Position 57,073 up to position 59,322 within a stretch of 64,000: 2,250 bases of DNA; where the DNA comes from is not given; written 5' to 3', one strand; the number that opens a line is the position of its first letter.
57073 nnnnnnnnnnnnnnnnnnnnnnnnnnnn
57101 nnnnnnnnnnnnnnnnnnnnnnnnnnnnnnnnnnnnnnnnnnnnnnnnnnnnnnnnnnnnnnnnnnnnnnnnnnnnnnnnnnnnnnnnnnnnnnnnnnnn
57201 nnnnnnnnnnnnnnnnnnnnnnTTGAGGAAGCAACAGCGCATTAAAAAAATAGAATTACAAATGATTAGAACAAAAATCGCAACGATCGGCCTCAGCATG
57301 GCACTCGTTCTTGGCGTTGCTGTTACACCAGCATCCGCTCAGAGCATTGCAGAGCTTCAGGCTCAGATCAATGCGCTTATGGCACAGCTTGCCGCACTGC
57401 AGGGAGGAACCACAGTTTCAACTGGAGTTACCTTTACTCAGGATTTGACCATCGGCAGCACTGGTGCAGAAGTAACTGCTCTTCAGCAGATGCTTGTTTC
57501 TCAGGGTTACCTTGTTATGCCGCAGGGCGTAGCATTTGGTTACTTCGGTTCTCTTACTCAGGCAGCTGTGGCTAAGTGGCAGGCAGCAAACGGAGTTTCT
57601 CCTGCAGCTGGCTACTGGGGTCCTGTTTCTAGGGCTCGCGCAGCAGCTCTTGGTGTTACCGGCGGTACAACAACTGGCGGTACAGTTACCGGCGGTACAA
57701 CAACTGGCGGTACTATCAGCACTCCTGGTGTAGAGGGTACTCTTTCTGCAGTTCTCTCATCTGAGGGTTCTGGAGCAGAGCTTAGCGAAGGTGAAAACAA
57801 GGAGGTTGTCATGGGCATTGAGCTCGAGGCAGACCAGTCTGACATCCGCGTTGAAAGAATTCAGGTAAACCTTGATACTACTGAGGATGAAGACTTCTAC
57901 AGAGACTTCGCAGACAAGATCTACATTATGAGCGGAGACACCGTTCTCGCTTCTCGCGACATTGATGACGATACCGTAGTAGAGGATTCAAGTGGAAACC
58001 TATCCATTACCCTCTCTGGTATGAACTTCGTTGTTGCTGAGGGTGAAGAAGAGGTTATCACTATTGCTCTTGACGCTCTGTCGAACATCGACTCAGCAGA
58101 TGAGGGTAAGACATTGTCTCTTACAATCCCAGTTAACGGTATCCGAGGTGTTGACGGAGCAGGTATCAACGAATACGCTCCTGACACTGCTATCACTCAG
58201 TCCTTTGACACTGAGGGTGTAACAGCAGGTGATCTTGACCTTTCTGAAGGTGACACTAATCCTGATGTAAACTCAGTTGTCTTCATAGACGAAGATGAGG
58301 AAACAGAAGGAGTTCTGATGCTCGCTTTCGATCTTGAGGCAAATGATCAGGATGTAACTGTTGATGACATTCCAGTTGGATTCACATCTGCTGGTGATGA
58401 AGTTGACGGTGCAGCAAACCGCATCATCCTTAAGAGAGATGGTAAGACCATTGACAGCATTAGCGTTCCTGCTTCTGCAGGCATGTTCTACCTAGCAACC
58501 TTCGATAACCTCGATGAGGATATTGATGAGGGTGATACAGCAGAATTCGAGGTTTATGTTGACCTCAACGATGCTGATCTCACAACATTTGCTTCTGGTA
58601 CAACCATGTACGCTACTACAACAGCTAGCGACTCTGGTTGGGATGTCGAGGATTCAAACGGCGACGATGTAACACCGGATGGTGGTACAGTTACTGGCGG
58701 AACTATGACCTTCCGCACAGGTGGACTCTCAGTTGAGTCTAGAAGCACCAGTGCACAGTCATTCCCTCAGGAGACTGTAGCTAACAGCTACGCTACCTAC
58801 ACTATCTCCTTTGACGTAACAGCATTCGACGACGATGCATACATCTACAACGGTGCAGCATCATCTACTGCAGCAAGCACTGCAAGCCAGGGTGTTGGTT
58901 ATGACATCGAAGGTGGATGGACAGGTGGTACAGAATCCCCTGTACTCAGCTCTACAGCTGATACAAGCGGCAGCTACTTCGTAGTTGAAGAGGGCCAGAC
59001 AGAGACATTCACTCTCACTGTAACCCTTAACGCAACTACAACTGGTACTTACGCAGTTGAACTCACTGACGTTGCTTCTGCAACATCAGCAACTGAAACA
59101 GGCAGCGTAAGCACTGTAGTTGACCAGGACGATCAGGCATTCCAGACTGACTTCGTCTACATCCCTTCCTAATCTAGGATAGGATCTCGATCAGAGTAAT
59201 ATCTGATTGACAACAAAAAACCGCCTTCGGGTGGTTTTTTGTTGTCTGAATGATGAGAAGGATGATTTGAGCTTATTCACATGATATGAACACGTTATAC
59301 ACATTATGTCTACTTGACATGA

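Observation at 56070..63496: Surface-display locus: wHTH regulator, peptidoglycan-binding Ca-binding-like protein, 1007-aa β-helix protein and CAP-domain protein, with complementary coiled-coil ends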

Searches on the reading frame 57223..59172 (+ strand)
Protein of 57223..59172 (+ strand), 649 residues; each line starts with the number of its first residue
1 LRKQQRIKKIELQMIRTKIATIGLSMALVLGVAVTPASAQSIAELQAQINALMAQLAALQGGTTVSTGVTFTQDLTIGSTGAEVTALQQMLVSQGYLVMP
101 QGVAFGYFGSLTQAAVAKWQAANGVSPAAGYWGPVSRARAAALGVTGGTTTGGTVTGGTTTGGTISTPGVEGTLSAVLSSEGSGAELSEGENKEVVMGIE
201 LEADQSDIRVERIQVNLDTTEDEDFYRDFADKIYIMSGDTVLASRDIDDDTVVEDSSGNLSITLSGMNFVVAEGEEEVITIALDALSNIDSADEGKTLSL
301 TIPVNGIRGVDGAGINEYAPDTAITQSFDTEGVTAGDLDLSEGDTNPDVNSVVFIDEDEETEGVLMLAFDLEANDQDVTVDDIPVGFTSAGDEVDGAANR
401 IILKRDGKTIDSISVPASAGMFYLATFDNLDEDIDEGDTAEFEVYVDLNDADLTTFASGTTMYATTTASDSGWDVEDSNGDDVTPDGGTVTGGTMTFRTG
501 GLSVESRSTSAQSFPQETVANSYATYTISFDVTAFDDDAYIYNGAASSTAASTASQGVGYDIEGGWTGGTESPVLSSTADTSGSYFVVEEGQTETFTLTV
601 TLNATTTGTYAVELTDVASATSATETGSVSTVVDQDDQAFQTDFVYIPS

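Call 3: search_protein_families(library=pfam, proteins=[window:57223-59172:+], max_evalue=0.1)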
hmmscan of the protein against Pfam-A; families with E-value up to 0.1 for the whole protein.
window:57223-59172:+ (649 aa): 2 families
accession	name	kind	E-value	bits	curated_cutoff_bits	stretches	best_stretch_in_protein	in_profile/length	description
PF01471.23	PG_binding_1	-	6.3e-09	36.3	23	1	80-132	1-49/57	Putative peptidoglycan binding domain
PF03420.18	Peptidase_S77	-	0.0069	16.3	27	1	552-604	127-177/198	Prohead core protein serine protease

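Call 4: search_protein_families(library=ncbifam, proteins=[window:57223-59172:+], max_evalue=0.1)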
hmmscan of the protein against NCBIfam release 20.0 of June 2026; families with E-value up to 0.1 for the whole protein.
window:57223-59172:+ (649 aa): 3 families
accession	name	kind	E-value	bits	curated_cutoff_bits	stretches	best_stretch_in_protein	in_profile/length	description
TIGR02869.1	spore_SleB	equivalog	0.00024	21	236.5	1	73-147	5-72/201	spore cortex-lytic enzyme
NF047331.1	phage_HTJ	equivalog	0.085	12.6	33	0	40-66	29-55/59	phage head-tail joining protein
NF038080.1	PG_bind_siph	domain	0.093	13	55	0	78-135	10-69/76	peptidoglycan-binding protein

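Call 17: find_homologous_proteins(query=window:57262-59172:+)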
Query window:57262-59172:+ (636 aa): 649 proteins with E <= 0.001 among 8000 candidates; the best 120 are listed.
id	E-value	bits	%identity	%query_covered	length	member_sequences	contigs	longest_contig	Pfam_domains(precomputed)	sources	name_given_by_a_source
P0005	0.0e+0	1325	100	100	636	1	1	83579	PF01471.24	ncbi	-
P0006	4.8e-235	800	66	97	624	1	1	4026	PF01471.24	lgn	-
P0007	8.2e-232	789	61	100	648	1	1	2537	PF01471.24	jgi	jgi:peptidoglycan hydrolase-like protein with peptidoglycan-binding domain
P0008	3.0e-191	655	56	100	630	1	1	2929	PF01471.24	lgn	-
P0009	2.0e-147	510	47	96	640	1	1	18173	PF01471.24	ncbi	-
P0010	2.0e-135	471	50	82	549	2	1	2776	-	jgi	jgi:peptidoglycan hydrolase-like protein with peptidoglycan-binding domain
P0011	1.5e-125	438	44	91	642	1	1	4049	PF06280.19,PF01471.24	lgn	-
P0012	7.8e-122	426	42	87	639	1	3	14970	PF01471.24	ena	-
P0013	1.4e-121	425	42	87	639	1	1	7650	PF01471.24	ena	-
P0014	1.5e-121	425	44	95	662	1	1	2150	PF01471.24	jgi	jgi:peptidoglycan hydrolase-like protein with peptidoglycan-binding domain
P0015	3.1e-121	424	43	96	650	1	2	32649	PF01471.24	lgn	-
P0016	4.6e-120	420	49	74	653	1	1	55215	PF01471.24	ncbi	-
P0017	3.3e-119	417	48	79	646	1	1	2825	PF01471.24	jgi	jgi:peptidoglycan hydrolase-like protein with peptidoglycan-binding domain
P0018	4.4e-118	413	42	99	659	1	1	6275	PF01471.24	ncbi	-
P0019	3.0e-116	407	47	81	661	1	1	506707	PF01471.24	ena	-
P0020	5.5e-116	407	42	100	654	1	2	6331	PF01471.24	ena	-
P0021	6.8e-116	406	42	95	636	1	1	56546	PF01471.24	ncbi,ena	-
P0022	2.5e-115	404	45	93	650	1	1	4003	PF01471.24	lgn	-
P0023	2.3e-114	401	45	92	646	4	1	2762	PF01471.24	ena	-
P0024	5.9e-114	400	45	84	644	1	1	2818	PF01471.24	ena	-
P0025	8.9e-114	399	45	92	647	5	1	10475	PF01471.24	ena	-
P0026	3.9e-113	397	42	96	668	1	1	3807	PF01471.24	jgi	jgi:peptidoglycan hydrolase-like protein with peptidoglycan-binding domain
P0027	4.3e-113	397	43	96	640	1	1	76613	PF01471.24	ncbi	-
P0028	1.3e-112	395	43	92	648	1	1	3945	PF01471.24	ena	-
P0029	1.4e-112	395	45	84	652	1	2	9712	PF01471.24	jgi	jgi:peptidoglycan hydrolase-like protein with peptidoglycan-binding domain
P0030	2.4e-112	395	45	84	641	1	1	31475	PF01471.24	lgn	-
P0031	4.5e-112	394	45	85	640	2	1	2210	PF01471.24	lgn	-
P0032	7.5e-112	393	43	91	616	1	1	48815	PF01471.24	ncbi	-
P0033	1.2e-111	392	40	99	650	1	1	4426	PF01471.24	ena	-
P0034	1.5e-111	392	46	80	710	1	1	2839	PF01471.24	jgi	jgi:peptidoglycan hydrolase-like protein with peptidoglycan-binding domain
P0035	1.5e-111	392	42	95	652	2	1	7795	PF01471.24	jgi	-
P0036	2.2e-111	391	43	87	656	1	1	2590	PF01471.24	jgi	-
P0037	2.3e-111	391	48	78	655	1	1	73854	PF01471.24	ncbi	-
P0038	5.9e-111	390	44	84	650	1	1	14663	PF01471.24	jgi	jgi:peptidoglycan hydrolase-like protein with peptidoglycan-binding domain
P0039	8.9e-111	389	47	81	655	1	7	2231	PF01471.24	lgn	-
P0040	1.3e-110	389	44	82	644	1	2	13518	PF01471.24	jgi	jgi:peptidoglycan hydrolase-like protein with peptidoglycan-binding domain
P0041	2.0e-110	388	43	94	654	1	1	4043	PF01471.24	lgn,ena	-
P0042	2.6e-110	388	41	91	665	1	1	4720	PF01471.24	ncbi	-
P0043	3.0e-110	388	40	99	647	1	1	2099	PF01471.24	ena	-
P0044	4.5e-110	387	40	95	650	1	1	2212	PF01471.24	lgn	-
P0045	1.2e-109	386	40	95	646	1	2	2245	PF01471.24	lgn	-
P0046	2.6e-108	381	43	86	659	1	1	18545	PF01471.24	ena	-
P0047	1.2e-107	379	43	86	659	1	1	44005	PF01471.24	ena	-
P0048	2.0e-107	378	43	86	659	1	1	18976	PF01471.24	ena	-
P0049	2.8e-107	378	43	86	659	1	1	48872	PF01471.24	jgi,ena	-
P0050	3.3e-107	378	43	86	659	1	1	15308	PF01471.24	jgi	-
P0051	4.3e-107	377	45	83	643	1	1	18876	PF01471.24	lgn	-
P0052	4.9e-107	377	44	77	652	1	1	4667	PF01471.24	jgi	jgi:hypothetical protein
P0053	5.0e-107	377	43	86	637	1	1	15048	PF01471.24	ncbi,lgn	ncbi:MAG: peptidoglycan-binding domain-containing protein [Parcubacteria group bacterium]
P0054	5.0e-107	377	43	86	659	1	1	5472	PF01471.24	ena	-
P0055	7.9e-107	376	54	58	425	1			PF01471.24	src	-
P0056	8.3e-107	376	39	91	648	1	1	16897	PF01471.24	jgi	jgi:hypothetical protein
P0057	9.2e-107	376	43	86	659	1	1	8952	PF01471.24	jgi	-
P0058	9.8e-107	376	43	86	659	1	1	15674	PF01471.24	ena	-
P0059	1.0e-106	376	45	84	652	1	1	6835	PF01471.24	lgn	-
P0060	1.2e-106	376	43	86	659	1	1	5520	PF01471.24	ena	-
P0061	1.4e-106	375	43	86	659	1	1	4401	PF01471.24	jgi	-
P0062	2.2e-106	375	46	83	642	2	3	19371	PF01471.24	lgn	-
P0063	2.3e-106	375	44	84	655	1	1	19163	PF01471.24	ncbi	-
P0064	2.6e-106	375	45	78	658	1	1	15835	PF01471.24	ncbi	-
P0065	7.2e-106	373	45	84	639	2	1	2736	PF01471.24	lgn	-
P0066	1.0e-105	373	42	86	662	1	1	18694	PF01471.24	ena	-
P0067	2.2e-105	372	44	78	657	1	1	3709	PF01471.24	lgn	-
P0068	2.5e-105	371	49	69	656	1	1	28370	PF01471.24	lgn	-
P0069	3.8e-105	371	39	92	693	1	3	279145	PF01471.24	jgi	jgi:peptidoglycan hydrolase-like protein with peptidoglycan-binding domain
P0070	3.9e-105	371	43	86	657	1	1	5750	PF01471.24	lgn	-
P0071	4.6e-105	370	44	76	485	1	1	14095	PF01471.24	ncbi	ncbi:MAG: hypothetical protein COV96_02355, partial [Candidatus Zambryskibacteria bacterium CG11_big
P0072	1.6e-104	369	39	91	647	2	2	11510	PF01471.24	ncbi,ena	-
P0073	1.8e-104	368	41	95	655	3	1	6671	PF01471.24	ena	-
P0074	9.6e-104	366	37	100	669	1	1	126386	PF01471.24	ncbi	-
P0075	1.2e-103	366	43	90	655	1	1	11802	PF01471.24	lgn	-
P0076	2.8e-103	365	44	84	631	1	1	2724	PF01471.24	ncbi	-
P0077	3.5e-103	364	43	84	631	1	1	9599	PF01471.24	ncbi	-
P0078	5.2e-103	364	43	84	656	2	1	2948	PF01471.24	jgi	jgi:peptidoglycan hydrolase-like protein with peptidoglycan-binding domain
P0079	2.1e-102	362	44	81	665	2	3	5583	PF01471.24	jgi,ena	-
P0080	2.2e-102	362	45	81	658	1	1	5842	PF01471.24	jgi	-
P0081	2.4e-102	362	44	79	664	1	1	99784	PF01471.24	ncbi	-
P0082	3.1e-102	361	42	91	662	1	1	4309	PF01471.24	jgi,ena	-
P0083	3.1e-102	361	48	77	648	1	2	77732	PF01471.24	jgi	jgi:peptidoglycan hydrolase-like protein with peptidoglycan-binding domain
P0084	3.9e-102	361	44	86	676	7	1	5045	PF01471.24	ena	-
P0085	4.2e-102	361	42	81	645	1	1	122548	PF01471.24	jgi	-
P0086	4.6e-102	361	45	77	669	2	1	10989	PF01471.24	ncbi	-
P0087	8.7e-102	360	41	96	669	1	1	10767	PF01471.24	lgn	-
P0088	9.2e-102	360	44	88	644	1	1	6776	PF01471.24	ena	-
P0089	1.3e-101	359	39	96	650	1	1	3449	PF01471.24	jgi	jgi:peptidoglycan hydrolase-like protein with peptidoglycan-binding domain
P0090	1.5e-101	359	46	76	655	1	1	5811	PF01471.24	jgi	jgi:hypothetical protein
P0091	2.7e-101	358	42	82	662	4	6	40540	PF01471.24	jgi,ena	-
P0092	5.9e-101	357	42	97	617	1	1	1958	PF01471.24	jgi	jgi:peptidoglycan hydrolase-like protein with peptidoglycan-binding domain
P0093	6.5e-101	357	44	84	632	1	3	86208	PF01471.24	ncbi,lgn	-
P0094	8.0e-101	356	40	97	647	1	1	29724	PF01471.24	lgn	-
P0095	5.1e-100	354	41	99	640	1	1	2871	PF01471.24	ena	-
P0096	9.9e-100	353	42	85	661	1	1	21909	PF01471.24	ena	-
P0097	1.2e-99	353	42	85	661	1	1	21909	PF01471.24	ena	-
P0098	1.2e-99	353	42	82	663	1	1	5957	PF01471.24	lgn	-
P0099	2.6e-99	352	46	68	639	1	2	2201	PF01471.24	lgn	-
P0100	2.7e-99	351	45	77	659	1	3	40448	PF01471.24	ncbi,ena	ncbi:MAG: peptidoglycan-binding domain-containing protein [Patescibacteria group bacterium]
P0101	3.0e-99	351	42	84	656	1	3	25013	PF01471.24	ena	-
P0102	4.8e-99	351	42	84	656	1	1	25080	PF01471.24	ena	-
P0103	5.8e-99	350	46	76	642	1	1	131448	PF01471.24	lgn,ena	-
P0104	6.8e-99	350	39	96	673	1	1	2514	PF01471.24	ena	-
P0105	8.1e-99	350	39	96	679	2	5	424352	PF01471.24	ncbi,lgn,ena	-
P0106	1.0e-98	350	40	95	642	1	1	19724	PF01471.24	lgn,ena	-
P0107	1.2e-98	349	39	100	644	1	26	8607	PF01471.24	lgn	-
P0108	1.2e-98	349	43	96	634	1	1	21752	PF01471.24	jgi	jgi:peptidoglycan hydrolase-like protein with peptidoglycan-binding domain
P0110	1.4e-98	349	44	79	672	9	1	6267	PF01471.24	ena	-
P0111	1.9e-98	349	45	79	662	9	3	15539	PF01471.24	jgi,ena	-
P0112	2.1e-98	349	43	84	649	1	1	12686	PF01471.24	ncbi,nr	ncbi:peptidoglycan-binding protein [Candidatus Parcubacteria bacterium]|nr:peptidoglycan-binding pro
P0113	2.7e-98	348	46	73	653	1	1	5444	PF01471.24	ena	-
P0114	2.9e-98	348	41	84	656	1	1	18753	PF01471.24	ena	-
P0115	3.0e-98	348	45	78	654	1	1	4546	PF01471.24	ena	-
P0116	3.1e-98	348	44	79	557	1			PF01471.24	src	-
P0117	5.1e-98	347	43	77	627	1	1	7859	PF01471.24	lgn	-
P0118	7.1e-98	347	39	96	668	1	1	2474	PF01471.24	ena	-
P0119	1.2e-97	346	46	77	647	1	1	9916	PF01471.24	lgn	-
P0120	1.6e-97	346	43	80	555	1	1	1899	PF01471.24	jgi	jgi:hypothetical protein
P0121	1.9e-97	345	44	78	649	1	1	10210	PF01471.24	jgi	jgi:peptidoglycan hydrolase-like protein with peptidoglycan-binding domain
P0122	2.9e-97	345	42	93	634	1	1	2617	PF01471.24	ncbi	-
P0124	3.6e-97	344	45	79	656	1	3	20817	PF01471.24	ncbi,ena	-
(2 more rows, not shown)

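Call 28: find_related_loci(query=A1, collection=genome_contigs, flank=10000)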
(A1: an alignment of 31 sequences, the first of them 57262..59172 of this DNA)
Query A1 (636 aa) in genome_contigs; peptide patterns used: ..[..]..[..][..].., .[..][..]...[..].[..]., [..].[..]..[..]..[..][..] (x = any residue, [..] = any of these).
599 stretches matched a pattern (row limit reached: there are more); 471 encode a relative of the query (tblastn E <= 1e-3); the best 80 are kept; 80 distinct loci.
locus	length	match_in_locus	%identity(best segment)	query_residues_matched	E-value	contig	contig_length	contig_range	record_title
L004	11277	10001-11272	52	1-423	1e-114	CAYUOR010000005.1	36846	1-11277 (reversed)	MAG TPA_asm: uncultured Candidatus Saccharibacteria bacterium isolate SRP287453_co1_360 genome assembly, contig: NODE_17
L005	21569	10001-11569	44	2-536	6e-113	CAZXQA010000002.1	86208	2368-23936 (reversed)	MAG TPA_asm: uncultured Candidatus Saccharibacteria bacterium isolate SRP292972_co1_93 genome assembly, contig: NODE_234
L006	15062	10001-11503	45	3-503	3e-110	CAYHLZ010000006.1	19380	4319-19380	MAG TPA_asm: uncultured Candidatus Saccharibacteria bacterium isolate ERP119705_co13_60 genome assembly, contig: NODE_35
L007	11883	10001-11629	43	1-536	1e-108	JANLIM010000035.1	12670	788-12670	MAG: Candidatus Zambryskiibacteriota bacterium isolate S40-15 k99_14436, whole genome shotgun sequence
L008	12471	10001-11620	43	1-536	2e-108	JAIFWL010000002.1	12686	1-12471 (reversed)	MAG: Candidatus Parcubacteria bacterium isolate viral-cat_46_8 PAFVLPS_2018_scaffold_22399, whole genome shotgun sequenc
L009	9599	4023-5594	43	2-538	1e-107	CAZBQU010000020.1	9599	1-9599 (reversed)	MAG TPA_asm: uncultured Candidatus Saccharibacteria bacterium isolate SRP286056_co1_286 genome assembly, contig: NODE_93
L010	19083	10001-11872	40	1-610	1e-106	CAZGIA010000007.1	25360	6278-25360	MAG TPA_asm: uncultured Candidatus Saccharibacteria bacterium isolate ERP125453_co1_85 genome assembly, contig: NODE_172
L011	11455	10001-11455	44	1-485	9e-106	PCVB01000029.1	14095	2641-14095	MAG: Candidatus Zambryskibacteria bacterium CG11_big_fil_rev_8_21_14_0_20_42_18 CG11_8_21_14_0.20_scaffold_2601_c, whole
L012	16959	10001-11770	39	1-589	5e-105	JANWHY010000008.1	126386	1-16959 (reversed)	MAG: Candidatus Paceibacterota bacterium isolate CRAIB_MAG27 c_000000106093, whole genome shotgun sequence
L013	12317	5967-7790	42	10-601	1e-101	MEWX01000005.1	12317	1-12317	MAG: Candidatus Adlerbacteria bacterium RIFCSPLOWO2_01_FULL_51_16 rifcsplowo2_01_scaffold_13628, whole genome shotgun se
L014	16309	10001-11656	42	62-602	4e-96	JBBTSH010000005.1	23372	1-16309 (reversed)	MAG: Patescibacteria group bacterium isolate H43-bin068_1 H43_bin068_1_000000000005, whole genome shotgun sequence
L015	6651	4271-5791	42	1-504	4e-94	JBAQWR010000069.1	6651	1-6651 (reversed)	MAG: Minisyncoccia bacterium isolate MFD03282_ilm_asm_bin15 k127_72883, whole genome shotgun sequence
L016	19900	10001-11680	40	5-548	2e-93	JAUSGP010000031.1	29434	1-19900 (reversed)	MAG: bacterium isolate E14_metabat.bin.13 E14_k141_1547844, whole genome shotgun sequence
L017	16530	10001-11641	44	1-536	6e-94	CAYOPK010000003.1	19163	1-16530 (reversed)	MAG TPA_asm: uncultured Candidatus Saccharibacteria bacterium isolate SRP319275_co6_95 genome assembly, contig: NODE_104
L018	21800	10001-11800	36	2-604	1e-92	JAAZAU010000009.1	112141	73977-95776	MAG: Parcubacteria group bacterium isolate AS06rmzACSIP_46 232878_AS06, whole genome shotgun sequence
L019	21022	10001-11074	50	15-372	1e-91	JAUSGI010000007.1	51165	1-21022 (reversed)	MAG: bacterium isolate E14_metabat.bin.111 E14_k141_1750743, whole genome shotgun sequence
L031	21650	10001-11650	38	2-544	1e-82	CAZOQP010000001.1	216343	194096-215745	MAG TPA_asm: uncultured Candidatus Saccharibacteria bacterium isolate SRP136066_co1_228 genome assembly, contig: NODE_16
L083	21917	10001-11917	34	9-602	3e-59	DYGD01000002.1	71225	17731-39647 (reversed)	MAG TPA_asm: Candidatus Paceibacter sp. isolate BE2012_4_43_20 Afr_mines_BE2012_216_length_71225_cov_8_613278, whole gen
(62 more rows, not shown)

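Call 43: predict_structure(alignment_id=A1)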
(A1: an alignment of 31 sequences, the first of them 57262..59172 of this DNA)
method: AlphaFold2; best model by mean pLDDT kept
length: 636 residues; sequences in the alignment: 31
mean_pLDDT: 80.1   pTM: 0.49
mean pLDDT of the five models: 80.1, 78.7, 78.5, 77.3, 75.3
residues with pLDDT >= 90: 217; 70-90: 294; 50-70: 69; < 50: 56
segments of 3 or more residues with pLDDT < 50: 1-28, 46-54, 134-151
pLDDT, mean of each block of 10 residues (from residue 1): 28 29 41 60 45 63 88 90 87 90 90 82 80 39 34 58 86 84 92 86 75 79 91 86 83 86 92 75 85 82 79 81 82 84 82 95 91 92 90 94 92 95 94 82 77 92 84 89 84 91 78 93 86 73 84 85 92 90 93 89 85 71 82 85
secondary structure, 60 per line:
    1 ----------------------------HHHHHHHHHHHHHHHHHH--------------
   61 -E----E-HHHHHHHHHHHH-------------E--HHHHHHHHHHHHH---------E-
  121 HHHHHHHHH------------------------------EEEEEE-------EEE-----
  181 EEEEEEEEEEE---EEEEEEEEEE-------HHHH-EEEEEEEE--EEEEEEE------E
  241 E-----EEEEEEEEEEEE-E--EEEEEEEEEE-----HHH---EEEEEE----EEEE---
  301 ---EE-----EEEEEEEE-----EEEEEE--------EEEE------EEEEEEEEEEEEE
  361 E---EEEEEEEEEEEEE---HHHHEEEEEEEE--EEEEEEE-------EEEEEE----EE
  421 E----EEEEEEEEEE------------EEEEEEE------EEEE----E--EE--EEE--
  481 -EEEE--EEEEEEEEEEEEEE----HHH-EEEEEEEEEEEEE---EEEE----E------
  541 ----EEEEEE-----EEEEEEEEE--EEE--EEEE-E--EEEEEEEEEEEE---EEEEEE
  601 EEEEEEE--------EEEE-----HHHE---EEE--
elements in order: H29-46 H69-80 H97-109 H121-129 E160-165 E173-175 E181-191 E195-204 H212-215 E217-224 E227-233 E247-258 E263-272 E284-289 E294-297 E311-318 E324-329 E338-341 E348-361 E365-377 H381-384 E385-392 E395-401 E409-414 E419-421 E426-435 E448-454 E461-464 E476-478 E482-485 E488-501 E510-522 E526-529 E545-550 E556-564 E567-569 E572-575 E580-591 E595-607 E616-619 E632-634

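Call 48: fold_search(model_id=the predicted structure, library=pdb)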
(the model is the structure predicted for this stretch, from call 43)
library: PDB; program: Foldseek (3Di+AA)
matches with E <= 10: 1705; with E <= 0.001: 139
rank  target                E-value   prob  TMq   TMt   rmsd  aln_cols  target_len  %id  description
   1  8beg_B                3.3e-10  1.00  0.15  0.15  18.0       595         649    9  Structure of Ig-like domains from PrgB (released 2022-11-30)
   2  8xf6_A                1.7e-09  1.00  0.14  0.11  19.7       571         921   10  Cryo-EM structure of integrin ITGAV, ITGB3 and Cilengitide TFA complex, conformation 2 (released 2024-12-18)
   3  7usl_A                1.9e-09  1.00  0.15  0.12  22.4       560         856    9  Integrin alphaM/beta2 ectodomain in complex with adenylate cyclase toxin RTX751 and M1F5 Fab (released 2022-08-17)
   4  8beg_A                2.2e-09  1.00  0.16  0.16  18.0       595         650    9  Structure of Ig-like domains from PrgB (released 2022-11-30)
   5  8xei_A                2.7e-09  1.00  0.16  0.13  22.7       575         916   10  Cryo-EM structure of integrin ITGAV/ITGB3 complex, conformation 1 (released 2024-12-18)
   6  8xer_A                3.9e-09  1.00  0.15  0.12  19.6       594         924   10  Cryo-EM structure of integrin ITGAV, ITGB3 and Cilengitide TFA complex, conformation 1 (released 2024-12-18)
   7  7usm_A                5.6e-09  1.00  0.15  0.12  22.0       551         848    9  Integrin alphaM/beta2 ectodomain (released 2022-08-17)
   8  4neh_A                5.9e-09  1.00  0.16  0.10  23.6       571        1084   12  An internal ligand-bound, metastable state of a leukocyte integrin, aXb2 (released 2014-01-15)
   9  4nen_A                8.1e-09  1.00  0.16  0.10  24.8       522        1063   11  An internal ligand-bound, metastable state of a leukocyte integrin, aXb2 (released 2014-01-15)
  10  5y9h_B                8.5e-09  1.00  0.15  0.19  19.6       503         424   11  Crystal structure of SafDAA-dsc complex (released 2017-11-15)
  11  4cak_A                1.2e-08  1.00  0.14  0.11  24.3       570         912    9  Three-dimensional reconstruction of intact human integrin alphaIIbbeta3 in a phospholipid bilayer nanodisc (released 2013-10-30)
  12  5y9h_C                1.5e-08  1.00  0.17  0.21  15.9       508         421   11  Crystal structure of SafDAA-dsc complex (released 2017-11-15)
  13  5es4_C                9.7e-08  1.00  0.17  0.13  24.4       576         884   12  RE-REFINEMENT OF INTEGRIN ALPHAXBETA2 ECTODOMAIN IN THE CLOSED/BENT CONFORMATION (released 2016-03-02)
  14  5es4_A                8.4e-07  0.99  0.14  0.09  24.1       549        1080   12  RE-REFINEMENT OF INTEGRIN ALPHAXBETA2 ECTODOMAIN IN THE CLOSED/BENT CONFORMATION (released 2016-03-02)
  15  4ofq_A                1.0e-06  1.00  0.15  0.23  13.9       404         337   11  Structure of the C-terminal domain of the Streptococcus pyogenes antigen I/II-family protein AspA (released 2014-03-12)
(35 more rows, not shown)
